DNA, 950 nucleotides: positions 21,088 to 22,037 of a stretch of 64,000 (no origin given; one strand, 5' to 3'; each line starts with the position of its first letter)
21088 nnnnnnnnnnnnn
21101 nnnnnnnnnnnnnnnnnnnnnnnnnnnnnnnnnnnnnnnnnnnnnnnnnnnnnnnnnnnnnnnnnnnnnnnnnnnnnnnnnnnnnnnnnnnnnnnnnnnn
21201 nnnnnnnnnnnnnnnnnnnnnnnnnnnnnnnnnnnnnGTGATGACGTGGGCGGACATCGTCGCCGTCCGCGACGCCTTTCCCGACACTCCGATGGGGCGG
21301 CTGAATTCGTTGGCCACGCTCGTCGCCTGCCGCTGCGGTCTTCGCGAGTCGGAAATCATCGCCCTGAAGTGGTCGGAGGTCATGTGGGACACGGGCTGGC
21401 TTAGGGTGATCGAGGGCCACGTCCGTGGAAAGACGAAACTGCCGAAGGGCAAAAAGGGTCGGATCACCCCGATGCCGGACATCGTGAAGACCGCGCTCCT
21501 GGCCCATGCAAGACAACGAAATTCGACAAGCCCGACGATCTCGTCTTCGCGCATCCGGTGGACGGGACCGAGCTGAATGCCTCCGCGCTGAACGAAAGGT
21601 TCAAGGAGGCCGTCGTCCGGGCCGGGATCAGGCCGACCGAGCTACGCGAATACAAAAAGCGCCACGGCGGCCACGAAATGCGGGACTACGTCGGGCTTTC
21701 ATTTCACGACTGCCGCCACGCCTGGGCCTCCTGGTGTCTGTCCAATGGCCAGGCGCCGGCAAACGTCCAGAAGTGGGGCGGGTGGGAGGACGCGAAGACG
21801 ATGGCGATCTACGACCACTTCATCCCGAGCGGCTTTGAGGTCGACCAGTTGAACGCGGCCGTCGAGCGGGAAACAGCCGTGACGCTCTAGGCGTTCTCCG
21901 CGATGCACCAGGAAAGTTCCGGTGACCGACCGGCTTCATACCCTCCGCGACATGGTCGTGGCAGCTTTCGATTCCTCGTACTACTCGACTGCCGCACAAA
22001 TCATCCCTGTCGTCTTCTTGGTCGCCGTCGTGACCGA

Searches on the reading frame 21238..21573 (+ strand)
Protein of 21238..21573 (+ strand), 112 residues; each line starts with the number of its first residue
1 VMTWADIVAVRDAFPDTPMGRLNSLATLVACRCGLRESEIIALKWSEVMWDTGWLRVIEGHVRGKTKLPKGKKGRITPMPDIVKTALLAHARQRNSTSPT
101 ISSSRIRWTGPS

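Call 111: search_protein_families(library=pfam, proteins=[window:21238-21573:+], max_evalue=0.01)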
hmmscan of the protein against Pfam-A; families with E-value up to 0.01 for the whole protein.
window:21238-21573:+ (112 aa): 1 family
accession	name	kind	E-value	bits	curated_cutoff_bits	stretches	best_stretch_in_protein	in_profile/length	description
PF00589.27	Phage_integrase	-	5.5e-06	26.7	27.1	1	18-84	19-76/172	Phage integrase family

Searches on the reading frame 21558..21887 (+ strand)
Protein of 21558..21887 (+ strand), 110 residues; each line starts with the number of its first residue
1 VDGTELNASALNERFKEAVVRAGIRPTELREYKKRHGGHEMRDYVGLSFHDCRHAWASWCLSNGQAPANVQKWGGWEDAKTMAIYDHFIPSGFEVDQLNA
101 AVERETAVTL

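Call 111: search_protein_families(library=pfam, proteins=[window:21558-21887:+], max_evalue=0.01)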
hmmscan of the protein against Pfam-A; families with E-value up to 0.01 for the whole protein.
window:21558-21887:+ (110 aa): 1 family
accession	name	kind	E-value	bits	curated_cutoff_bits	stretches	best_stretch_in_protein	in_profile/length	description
PF00589.27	Phage_integrase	-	3.9e-09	37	27.1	1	4-87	103-167/172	Phage integrase family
